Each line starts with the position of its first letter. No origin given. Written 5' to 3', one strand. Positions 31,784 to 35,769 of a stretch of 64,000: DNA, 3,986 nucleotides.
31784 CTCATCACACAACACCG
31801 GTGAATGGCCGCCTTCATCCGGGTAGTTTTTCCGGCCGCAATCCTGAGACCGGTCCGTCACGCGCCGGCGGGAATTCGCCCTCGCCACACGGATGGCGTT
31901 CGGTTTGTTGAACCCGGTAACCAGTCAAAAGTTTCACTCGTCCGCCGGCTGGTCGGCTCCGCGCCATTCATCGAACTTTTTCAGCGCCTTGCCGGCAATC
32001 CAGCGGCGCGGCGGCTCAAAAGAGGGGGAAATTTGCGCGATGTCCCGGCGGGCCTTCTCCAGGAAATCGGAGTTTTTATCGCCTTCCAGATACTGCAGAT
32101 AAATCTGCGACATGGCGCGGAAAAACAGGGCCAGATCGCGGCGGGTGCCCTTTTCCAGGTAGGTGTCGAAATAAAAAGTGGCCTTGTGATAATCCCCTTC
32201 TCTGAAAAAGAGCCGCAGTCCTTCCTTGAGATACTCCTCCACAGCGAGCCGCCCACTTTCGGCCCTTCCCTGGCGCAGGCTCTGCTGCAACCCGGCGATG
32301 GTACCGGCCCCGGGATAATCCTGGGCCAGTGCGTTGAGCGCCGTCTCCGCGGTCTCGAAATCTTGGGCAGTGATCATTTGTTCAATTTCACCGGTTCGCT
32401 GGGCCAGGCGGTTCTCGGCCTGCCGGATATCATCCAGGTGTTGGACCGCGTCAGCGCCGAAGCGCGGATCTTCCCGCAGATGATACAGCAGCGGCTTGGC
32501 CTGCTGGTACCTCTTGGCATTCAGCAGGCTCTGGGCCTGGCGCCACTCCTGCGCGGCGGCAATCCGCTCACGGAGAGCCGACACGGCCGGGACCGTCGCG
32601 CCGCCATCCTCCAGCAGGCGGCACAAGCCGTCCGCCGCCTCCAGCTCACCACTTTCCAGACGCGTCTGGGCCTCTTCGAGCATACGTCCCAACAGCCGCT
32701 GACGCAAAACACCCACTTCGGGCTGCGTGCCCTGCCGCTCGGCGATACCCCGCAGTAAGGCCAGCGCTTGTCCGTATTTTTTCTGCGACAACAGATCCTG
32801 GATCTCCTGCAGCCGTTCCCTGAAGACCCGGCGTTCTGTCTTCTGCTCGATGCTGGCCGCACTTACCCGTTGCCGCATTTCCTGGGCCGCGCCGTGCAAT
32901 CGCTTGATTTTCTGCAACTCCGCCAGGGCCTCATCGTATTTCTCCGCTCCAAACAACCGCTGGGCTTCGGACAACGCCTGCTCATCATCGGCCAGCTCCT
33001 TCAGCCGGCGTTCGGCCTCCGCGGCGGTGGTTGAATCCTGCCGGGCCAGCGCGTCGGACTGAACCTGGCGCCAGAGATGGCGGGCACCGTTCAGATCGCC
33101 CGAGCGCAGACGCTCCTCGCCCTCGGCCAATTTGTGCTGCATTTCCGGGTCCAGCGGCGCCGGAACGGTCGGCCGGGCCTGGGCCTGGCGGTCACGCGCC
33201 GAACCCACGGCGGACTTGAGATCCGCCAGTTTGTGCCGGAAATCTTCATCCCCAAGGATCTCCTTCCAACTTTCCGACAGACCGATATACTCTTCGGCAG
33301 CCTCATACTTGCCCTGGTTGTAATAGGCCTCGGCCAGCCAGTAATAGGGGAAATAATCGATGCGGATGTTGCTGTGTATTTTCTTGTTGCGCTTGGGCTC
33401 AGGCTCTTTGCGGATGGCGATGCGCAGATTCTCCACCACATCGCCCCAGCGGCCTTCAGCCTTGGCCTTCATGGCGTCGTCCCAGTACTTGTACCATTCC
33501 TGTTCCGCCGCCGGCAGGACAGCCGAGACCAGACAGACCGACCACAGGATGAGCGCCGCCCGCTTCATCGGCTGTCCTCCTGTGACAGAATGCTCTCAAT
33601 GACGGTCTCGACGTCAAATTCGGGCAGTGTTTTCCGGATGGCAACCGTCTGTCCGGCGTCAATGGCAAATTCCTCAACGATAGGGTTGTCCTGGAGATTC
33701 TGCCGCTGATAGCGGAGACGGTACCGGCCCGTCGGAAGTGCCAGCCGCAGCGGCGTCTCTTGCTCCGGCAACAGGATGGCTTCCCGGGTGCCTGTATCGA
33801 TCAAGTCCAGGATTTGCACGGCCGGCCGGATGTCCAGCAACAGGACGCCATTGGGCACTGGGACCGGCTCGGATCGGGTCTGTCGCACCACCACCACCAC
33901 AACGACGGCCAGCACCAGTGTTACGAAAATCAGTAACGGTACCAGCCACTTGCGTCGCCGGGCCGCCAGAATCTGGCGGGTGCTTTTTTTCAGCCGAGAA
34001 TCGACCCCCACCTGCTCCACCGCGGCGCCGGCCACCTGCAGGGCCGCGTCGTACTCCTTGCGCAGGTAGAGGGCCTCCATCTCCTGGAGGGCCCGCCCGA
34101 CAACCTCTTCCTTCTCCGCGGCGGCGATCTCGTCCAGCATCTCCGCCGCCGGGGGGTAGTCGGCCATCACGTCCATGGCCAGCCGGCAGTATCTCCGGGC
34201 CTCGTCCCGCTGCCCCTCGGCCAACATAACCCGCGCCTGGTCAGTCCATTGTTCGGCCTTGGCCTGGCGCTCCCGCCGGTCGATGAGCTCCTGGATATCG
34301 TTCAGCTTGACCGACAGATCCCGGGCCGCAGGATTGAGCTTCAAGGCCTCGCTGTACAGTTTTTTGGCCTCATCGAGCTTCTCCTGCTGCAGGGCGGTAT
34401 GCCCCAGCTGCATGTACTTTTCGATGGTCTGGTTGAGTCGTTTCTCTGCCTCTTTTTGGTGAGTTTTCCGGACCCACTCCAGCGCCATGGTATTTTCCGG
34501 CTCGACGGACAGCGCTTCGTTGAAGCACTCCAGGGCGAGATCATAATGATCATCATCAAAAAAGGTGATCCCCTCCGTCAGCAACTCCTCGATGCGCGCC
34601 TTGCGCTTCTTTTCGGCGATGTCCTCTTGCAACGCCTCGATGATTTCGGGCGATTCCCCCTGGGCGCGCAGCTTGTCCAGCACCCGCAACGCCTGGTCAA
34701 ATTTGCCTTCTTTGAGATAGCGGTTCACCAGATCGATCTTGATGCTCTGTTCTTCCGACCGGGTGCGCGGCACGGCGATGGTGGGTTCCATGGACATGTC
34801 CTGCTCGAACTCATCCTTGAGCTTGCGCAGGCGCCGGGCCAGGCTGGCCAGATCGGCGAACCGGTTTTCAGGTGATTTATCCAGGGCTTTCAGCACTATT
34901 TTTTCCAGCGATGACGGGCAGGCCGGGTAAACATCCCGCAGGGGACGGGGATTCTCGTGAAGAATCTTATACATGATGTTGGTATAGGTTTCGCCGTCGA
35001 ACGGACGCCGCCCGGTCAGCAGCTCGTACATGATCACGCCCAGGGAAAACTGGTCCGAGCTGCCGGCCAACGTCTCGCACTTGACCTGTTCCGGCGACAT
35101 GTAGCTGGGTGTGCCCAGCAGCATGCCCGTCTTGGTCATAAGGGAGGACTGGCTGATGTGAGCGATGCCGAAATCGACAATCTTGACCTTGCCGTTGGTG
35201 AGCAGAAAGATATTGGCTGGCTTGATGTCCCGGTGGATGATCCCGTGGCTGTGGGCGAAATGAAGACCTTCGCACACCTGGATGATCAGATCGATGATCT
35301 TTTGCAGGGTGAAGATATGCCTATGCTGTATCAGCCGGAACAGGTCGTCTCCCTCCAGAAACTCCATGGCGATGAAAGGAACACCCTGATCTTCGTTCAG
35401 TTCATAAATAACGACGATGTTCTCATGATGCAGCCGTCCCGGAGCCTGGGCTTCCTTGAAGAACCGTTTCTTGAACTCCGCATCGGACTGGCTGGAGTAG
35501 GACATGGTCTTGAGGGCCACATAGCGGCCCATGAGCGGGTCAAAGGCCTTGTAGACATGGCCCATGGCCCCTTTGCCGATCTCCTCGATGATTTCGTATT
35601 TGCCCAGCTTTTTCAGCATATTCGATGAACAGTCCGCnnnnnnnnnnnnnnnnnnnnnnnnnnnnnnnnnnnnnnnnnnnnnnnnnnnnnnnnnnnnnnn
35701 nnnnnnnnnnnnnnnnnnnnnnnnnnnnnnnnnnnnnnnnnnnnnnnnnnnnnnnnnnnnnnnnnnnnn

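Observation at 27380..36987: Minus-strand operon: membrane protein - nitroreductase - Ser/Thr kinase (TPR, TM, ectodomain) - periplasmic TPR protein - 1456-aa CSLREA/beta-helix/FG-GAP surface protein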

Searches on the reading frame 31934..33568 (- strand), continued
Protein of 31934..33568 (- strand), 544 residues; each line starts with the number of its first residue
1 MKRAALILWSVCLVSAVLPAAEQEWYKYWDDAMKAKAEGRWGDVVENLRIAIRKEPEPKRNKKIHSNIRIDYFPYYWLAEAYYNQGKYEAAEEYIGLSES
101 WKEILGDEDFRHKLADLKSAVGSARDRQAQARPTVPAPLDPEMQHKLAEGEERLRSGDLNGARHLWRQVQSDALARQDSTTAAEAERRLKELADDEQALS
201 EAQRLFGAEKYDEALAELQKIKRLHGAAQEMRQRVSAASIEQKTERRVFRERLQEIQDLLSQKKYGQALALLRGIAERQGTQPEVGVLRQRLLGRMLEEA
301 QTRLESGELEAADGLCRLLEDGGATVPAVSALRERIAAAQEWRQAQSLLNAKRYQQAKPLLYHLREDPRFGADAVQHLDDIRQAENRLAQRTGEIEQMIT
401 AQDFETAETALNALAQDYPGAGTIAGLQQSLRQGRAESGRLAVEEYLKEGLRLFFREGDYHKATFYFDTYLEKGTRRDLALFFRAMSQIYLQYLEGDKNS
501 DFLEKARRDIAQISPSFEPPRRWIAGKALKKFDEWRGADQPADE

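Call 74: search_protein_families(library=pfam, proteins=[P0132, P0147, P0243, P0158, P0267, P0176, P0271], max_evalue=0.001)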
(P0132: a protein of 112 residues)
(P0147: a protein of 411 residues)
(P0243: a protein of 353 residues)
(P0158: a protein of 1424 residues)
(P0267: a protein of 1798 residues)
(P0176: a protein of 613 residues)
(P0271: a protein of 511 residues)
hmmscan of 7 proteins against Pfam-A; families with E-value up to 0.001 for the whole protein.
P0132 (112 aa): 0 families

P0147 (411 aa): 4 families
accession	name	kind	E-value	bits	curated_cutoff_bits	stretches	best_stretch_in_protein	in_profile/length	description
PF07719.23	TPR_2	-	7.1e-10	38.7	27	1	78-104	4-30/34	Tetratricopeptide repeat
PF22205.1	Csm6_6H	-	0.00039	20.9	27.6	0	84-115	11-40/93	Csm6 6H domain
PF04212.24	MIT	-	0.00079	19.9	30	0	89-125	25-62/66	MIT (microtubule interacting and transport) domain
PF13374.12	TPR_10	-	0.00092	19.6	27.5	0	86-105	13-32/42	Tetratricopeptide repeat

P0243 (353 aa): 1 family
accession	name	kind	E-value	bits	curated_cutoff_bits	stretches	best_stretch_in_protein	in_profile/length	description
PF13428.12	TPR_14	-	0.00022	22.1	23.5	0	263-294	6-36/44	Tetratricopeptide repeat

P0158 (1424 aa): 13 families
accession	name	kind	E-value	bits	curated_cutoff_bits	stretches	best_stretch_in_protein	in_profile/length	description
PF00069.31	Pkinase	-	2.1e-53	181.8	31.7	1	7-255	1-255/263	Protein kinase domain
PF07714.23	PK_Tyr_Ser-Thr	-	4.9e-40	137.9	23.1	1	11-253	5-250/258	Protein tyrosine and serine/threonine kinase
PF13428.12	TPR_14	-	1.8e-34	115.1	23.5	0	1015-1052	5-42/44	Tetratricopeptide repeat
PF14559.12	TPR_19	-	6.3e-31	107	25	0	862-895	32-65/68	Tetratricopeptide repeat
PF13432.12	TPR_16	-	1.9e-22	79.7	32.7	0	600-637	2-39/65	Tetratricopeptide repeat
PF13174.12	TPR_6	-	3.5e-12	46.6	26.3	0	859-887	4-32/33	Tetratricopeptide repeat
PF22745.1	Nlig-Ia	-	6.2e-10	40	27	0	707-738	25-56/92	DNA ligase-like, N-terminal NAD+-binding domain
PF07719.23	TPR_2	-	6e-05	23.3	27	0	283-304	10-31/34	Tetratricopeptide repeat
PF01636.29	APH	-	0.00021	21.6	23.2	1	59-153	114-198/239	Phosphotransferase enzyme family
PF03109.22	ABC1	-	0.00024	20.7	22.9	1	82-159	145-221/244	ABC1 atypical kinase-like domain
PF17667.7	Pkinase_fungal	-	0.00025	20.3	24.1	1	121-191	302-379/387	Fungal protein kinase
PF14853.12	Fis1_TPR_C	-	0.00034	21.2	25.3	0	288-315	15-42/53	Fis1 C-terminal tetratricopeptide repeat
PF14531.12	Kinase-like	-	0.00082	19.1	25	0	92-219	132-268/289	Kinase-like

P0267 (1798 aa): 9 families
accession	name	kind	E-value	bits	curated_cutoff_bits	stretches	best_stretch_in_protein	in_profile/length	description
PF00069.31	Pkinase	-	4.4e-53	180.8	31.7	1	7-255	1-255/263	Protein kinase domain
PF07714.23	PK_Tyr_Ser-Thr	-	1e-40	140.1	23.1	1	11-253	5-250/258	Protein tyrosine and serine/threonine kinase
PF14559.12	TPR_19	-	1.5e-21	76.9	25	0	284-314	1-31/68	Tetratricopeptide repeat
PF13428.12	TPR_14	-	1.3e-17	63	23.5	0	974-1007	8-41/44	Tetratricopeptide repeat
PF01636.29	APH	-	1.3e-05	25.5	23.2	1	80-153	137-198/239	Phosphotransferase enzyme family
PF13432.12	TPR_16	-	1.9e-05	25.5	32.7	0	971-1002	1-32/65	Tetratricopeptide repeat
PF17667.7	Pkinase_fungal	-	3.5e-05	23.1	24.1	1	111-191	295-379/387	Fungal protein kinase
PF03109.22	ABC1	-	0.00013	21.6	22.9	1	82-159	145-221/244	ABC1 atypical kinase-like domain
PF14531.12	Kinase-like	-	0.00021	21.1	25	1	90-214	130-260/289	Kinase-like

P0176 (613 aa): 4 families
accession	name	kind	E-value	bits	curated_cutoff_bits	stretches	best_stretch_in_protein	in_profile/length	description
PF13428.12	TPR_14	-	2e-17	62.4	23.5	0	307-345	5-43/44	Tetratricopeptide repeat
PF14559.12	TPR_19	-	2.2e-09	37.9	25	0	313-346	1-34/68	Tetratricopeptide repeat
PF13432.12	TPR_16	-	2.5e-07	31.5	32.7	0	360-414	2-56/65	Tetratricopeptide repeat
PF13174.12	TPR_6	-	0.00018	22.4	26.3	0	314-334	11-31/33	Tetratricopeptide repeat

P0271 (511 aa): 3 families
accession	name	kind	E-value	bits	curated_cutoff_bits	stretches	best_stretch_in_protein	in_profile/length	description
PF14559.12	TPR_19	-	3.5e-18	66.1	25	0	386-418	32-64/68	Tetratricopeptide repeat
PF13428.12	TPR_14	-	1.2e-16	60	23.5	0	381-417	3-39/44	Tetratricopeptide repeat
PF13174.12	TPR_6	-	3.7e-11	43.3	26.3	0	384-411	5-32/33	Tetratricopeptide repeat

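Call 83: predict_structure(alignment_id=A6)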
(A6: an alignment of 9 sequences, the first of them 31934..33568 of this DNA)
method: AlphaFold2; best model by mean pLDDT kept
length: 544 residues; sequences in the alignment: 9
mean_pLDDT: 87.1   pTM: 0.48
mean pLDDT of the five models: 87.1, 86.0, 85.0, 84.6, 84.3
residues with pLDDT >= 90: 321; 70-90: 172; 50-70: 29; < 50: 22
segments of 3 or more residues with pLDDT < 50: 13-22, 132-138, 541-544
pLDDT, mean of each block of 10 residues (from residue 1): 54 42 77 91 91 90 79 94 91 91 82 93 81 47 87 89 93 86 91 93 95 92 83 91 90 94 95 88 89 94 96 95 83 95 96 94 95 97 95 95 92 91 89 79 83 89 90 90 94 76 92 90 89 80 42
secondary structure, 60 per line:
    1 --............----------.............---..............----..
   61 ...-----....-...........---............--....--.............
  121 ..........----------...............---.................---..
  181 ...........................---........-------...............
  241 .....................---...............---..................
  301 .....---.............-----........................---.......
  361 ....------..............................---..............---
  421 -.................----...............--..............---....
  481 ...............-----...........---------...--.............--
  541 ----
elements in order: H3-14 H25-37 H41-54 E59-63 E69-72 H74-84 H88-99 H102-105 H108-130 H141-155 H159-175 H179-207 H211-218 H226-261 H265-279 H283-305 H309-321 H327-350 H354-364 H371-400 H404-417 H422-438 H443-457 H460-473 H477-495 H501-511 H526-538

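Call 89: fold_search(model_id=the predicted structure, library=pdb)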
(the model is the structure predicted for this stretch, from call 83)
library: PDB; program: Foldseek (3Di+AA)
matches with E <= 10: 1085; with E <= 0.001: 45
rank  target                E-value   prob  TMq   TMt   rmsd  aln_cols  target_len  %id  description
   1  2y4t_A                2.5e-06  1.00  0.16  0.20  31.5       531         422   15  Crystal structure of the human co-chaperone P58(IPK) (released 2011-08-10)
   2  2y4t_B                5.0e-06  1.00  0.14  0.17  30.7       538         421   15  Crystal structure of the human co-chaperone P58(IPK) (released 2011-08-10)
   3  2y4u                  1.3e-05  1.00  0.14  0.17  30.9       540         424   15  Crystal structure of human P58(IPK) in space group P312 (released 2011-08-10)
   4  3ieg_A                1.6e-05  1.00  0.14  0.20  29.6       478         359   14  Crystal Structure of P58(IPK) TPR Domain at 2.5 A (released 2010-03-31)
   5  9rtt_Q                3.1e-05  1.00  0.13  0.09  28.1       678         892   10  Activated Elongation Complex with IWS1 and ELOF1 (released 2025-09-03)
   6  8a3t_J                5.0e-05  1.00  0.17  0.17  35.8       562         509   13  S. cerevisiae APC/C-Cdh1 complex (released 2022-08-31)
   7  8fgw_D                5.2e-05  1.00  0.15  0.07  30.9       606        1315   12  Human IFT-A complex structures provide molecular insights into ciliary transport (released 2023-02-22)
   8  8bbe_D                6.8e-05  1.00  0.13  0.11  34.7       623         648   12  Structure of the IFT-A complex; IFT-A2 module (released 2022-12-21)
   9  8a3t_K                7.1e-05  1.00  0.14  0.15  36.9       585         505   12  S. cerevisiae APC/C-Cdh1 complex (released 2022-08-31)
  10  6af0_A                7.1e-05  1.00  0.13  0.09  32.9       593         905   16  Structure of Ctr9, Paf1 and Cdc73 ternary complex from Myceliophthora thermophila (released 2018-09-19)
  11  8bbg_D                7.7e-05  1.00  0.14  0.08  29.9       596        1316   13  Structure of the IFT-A complex; anterograde IFT-A train model (released 2022-12-21)
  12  9hmf_K                1.1e-04  1.00  0.20  0.15  24.4       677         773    9  Periplasmic scaffold of the Campylobacter jejuni flagellar motor (alpha carbon trace) (released 2024-12-25)
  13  9g8r_B                1.2e-04  1.00  0.17  0.10  32.6       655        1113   13  human SKI7-SKI238 complex in the open state (released 2024-10-16)
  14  7ntf_A                1.2e-04  1.00  0.13  0.08  31.9       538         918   16  Cryo-EM structure of unliganded O-GlcNAc transferase (released 2021-11-17)
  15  7yeh_A                1.5e-04  1.00  0.12  0.07  32.7       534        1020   16  Cryo-EM structure of human OGT-OGA complex (released 2023-07-12)
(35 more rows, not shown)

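Call 104: search_protein_families(library=padloc, proteins=[window:31934-33568:-], max_evalue=0.001)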
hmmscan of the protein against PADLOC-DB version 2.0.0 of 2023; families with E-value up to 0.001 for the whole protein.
window:31934-33568:- (544 aa): 1 family
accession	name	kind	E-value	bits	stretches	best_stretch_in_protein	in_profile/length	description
PDLC01031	Csx1/Csm6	-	0.00025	18.7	0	335-463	134-238/357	CARF+HEPN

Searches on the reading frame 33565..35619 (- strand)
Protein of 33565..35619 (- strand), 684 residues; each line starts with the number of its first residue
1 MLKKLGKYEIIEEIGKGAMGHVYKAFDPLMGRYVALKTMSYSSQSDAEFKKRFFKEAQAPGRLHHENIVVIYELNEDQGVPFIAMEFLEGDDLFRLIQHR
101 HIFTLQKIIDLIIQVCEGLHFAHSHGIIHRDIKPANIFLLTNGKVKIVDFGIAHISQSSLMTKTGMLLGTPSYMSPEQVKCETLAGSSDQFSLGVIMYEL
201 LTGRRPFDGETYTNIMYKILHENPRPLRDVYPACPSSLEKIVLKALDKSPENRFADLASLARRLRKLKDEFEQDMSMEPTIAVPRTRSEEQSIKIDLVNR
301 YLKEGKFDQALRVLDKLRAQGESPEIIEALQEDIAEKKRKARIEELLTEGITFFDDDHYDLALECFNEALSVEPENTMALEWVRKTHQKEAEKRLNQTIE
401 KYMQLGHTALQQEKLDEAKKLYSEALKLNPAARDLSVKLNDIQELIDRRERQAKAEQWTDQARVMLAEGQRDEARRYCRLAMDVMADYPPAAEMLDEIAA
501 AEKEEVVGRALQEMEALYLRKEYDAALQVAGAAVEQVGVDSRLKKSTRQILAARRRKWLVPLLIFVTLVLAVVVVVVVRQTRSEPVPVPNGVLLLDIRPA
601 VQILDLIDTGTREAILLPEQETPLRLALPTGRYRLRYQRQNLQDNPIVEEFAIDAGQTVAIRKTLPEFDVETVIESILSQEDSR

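Call 4: search_protein_families(library=pfam, proteins=[window:33565-35619:-], max_evalue=0.01)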
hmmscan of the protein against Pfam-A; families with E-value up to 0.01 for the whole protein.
window:33565-35619:- (684 aa): 14 families
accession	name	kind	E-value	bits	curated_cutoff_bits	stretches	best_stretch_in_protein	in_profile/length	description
PF00069.31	Pkinase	-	5.3e-57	193.6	31.7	1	8-254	1-252/263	Protein kinase domain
PF07714.23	PK_Tyr_Ser-Thr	-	1.5e-39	136.3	23.1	1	9-254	2-249/258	Protein tyrosine and serine/threonine kinase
PF07719.23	TPR_2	-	2.2e-13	49.6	27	2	401-431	3-33/34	Tetratricopeptide repeat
PF13428.12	TPR_14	-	1.8e-12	47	23.5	0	402-436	4-38/44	Tetratricopeptide repeat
PF00515.34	TPR_1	-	5.2e-10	39.1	27.8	2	402-430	4-32/34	Tetratricopeptide repeat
PF13432.12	TPR_16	-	9.6e-09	36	32.7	0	404-436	2-34/65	Tetratricopeptide repeat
PF13181.12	TPR_8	-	1.4e-08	34.6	25.7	1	402-431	4-33/34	Tetratricopeptide repeat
PF13414.12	TPR_11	-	1.1e-06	28.6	26.8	0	408-432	3-27/42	TPR repeat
PF14559.12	TPR_19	-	3.4e-06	27.7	25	0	292-325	26-60/68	Tetratricopeptide repeat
PF03109.22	ABC1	-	4.2e-05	23.3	22.9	1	83-154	145-215/244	ABC1 atypical kinase-like domain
PF25058.1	ARM_TT21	-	0.00015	22.2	27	0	356-427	20-85/155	Tetratricopeptide repeat protein 21 ARM repeat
PF13424.12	TPR_12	-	0.0012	19.5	30.1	0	400-428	4-32/77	Tetratricopeptide repeat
PF25068.1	ARM_TT21_4th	-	0.0046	17.7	30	1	288-426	29-153/153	Tetratricopeptide repeat protein 21 forth ARM domain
PF01636.29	APH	-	0.009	16.2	23.2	0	125-155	168-199/239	Phosphotransferase enzyme family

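Call 5: search_protein_families(library=ncbifam, proteins=[window:33565-35619:-], max_evalue=0.01)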
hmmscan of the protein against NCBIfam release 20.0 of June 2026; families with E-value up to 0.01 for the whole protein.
window:33565-35619:- (684 aa): 21 families
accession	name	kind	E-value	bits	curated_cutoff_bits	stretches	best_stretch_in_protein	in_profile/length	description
NF033483.0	PknB_PASTA_kin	equivalog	7.9e-99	332.2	450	1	6-316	7-308/563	Stk1 family PASTA domain-containing Ser/Thr kinase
NF052427.1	StpK7MSMEG_1200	equivalog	7.7e-53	179.9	900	1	3-270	4-271/601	serine/threonine protein kinase StpK7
NF009651.0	PRK13184.1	equivalog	1.2e-48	165.8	839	1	6-265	2-288/932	serine/threonine-protein kinase PknD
NF047741.1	antiphage_MADS6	equivalog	3.4e-48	164.6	460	2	99-319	292-520/612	methylation-associated defense system protein kinase MAD6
TIGR03903.1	TOMM_kin_cyc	equivalog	1.1e-38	132.8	705.75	1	32-268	4-248/1267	TOMM system kinase/cyclase fusion protein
NF053615.1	SerThrKinAfsKStmc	equivalog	1.2e-30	106.9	1300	1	3-224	10-230/809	protein serine/threonine kinase AfsK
NF038150.1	lanthi_synth_IV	equivalog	6.2e-27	94.3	650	1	6-282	189-460/851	class IV lanthionine synthetase LanL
NF033442.0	BREX_PglW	equivalog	4.3e-22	77.7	990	1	42-284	246-506/1391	BREX system serine/threonine kinase PglW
NF038151.1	lanthi_synth_III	equivalog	2.4e-13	49.4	575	1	7-203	221-425/833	class III lanthionine synthetase LanKC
NF058632.1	SerThrKinPrkT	equivalog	1.3e-11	44.1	280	1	7-151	22-163/322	serine/threonine protein kinase PrkT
NF043056.1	T4SS_LegK1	equivalog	1.5e-10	40.3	550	1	84-200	157-283/516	Dot/Icm T4SS effector kinase LegK1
TIGR03724.2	arch_bud32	equivalog_domain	5.3e-08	32.6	125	1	51-158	38-136/193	KEOPS complex kinase/ATPase Bud32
NF011464.0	PRK14879.1-7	equivalog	1.4e-07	31.5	246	1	55-157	55-153/221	Kae1-associated kinase Bud32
NF011463.0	PRK14879.1-4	equivalog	2.7e-07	30.2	188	1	11-158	20-165/237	Kae1-associated kinase Bud32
NF011461.0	PRK14879.1-2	equivalog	1.3e-05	25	372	1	52-157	49-150/225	Kae1-associated kinase Bud32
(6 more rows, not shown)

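Call 104: search_protein_families(library=padloc, proteins=[window:33565-35619:-], max_evalue=0.001)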
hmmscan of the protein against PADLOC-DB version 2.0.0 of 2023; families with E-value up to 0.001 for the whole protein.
window:33565-35619:- (684 aa): 33 families (the best 25 are shown)
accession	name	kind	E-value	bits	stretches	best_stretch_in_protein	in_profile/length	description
PDLC04061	PD-T4-6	-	1.8e-91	306.1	1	5-286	15-302/510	-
PDLC04042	PD-T4-6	-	4.1e-89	297.1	1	6-275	9-280/292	-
PDLC04060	PD-T4-6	-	1.9e-87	292.2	1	5-282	7-284/486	-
PDLC04053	PD-T4-6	-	1.1e-80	269.4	1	3-290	6-294/311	-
PDLC04057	PD-T4-6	-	2.5e-80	268.7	1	6-281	8-284/443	-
PDLC04043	PD-T4-6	-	3e-77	258.6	1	3-296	12-306/452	-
PDLC04047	PD-T4-6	-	3e-76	254.6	1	5-290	9-292/327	-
PDLC04138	mad6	-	4.2e-73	245.3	1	6-292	51-337/659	mads_6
PDLC04039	PD-T4-6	-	2.3e-70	235.9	1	5-277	13-285/458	-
PDLC04052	PD-T4-6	-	1.4e-69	233.6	1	6-269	9-278/496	-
PDLC04048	PD-T4-6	-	6.5e-69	231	1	6-290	10-302/354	-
PDLC04054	PD-T4-6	-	1.3e-68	229.9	1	6-268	11-274/347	-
PDLC04064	PD-T4-6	-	3.3e-66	221.8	1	3-267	17-280/369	-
PDLC04040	PD-T4-6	-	4.1e-66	221.8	1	14-262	2-260/547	-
PDLC04041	PD-T4-6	-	3.6e-64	215.6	1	5-267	27-293/443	-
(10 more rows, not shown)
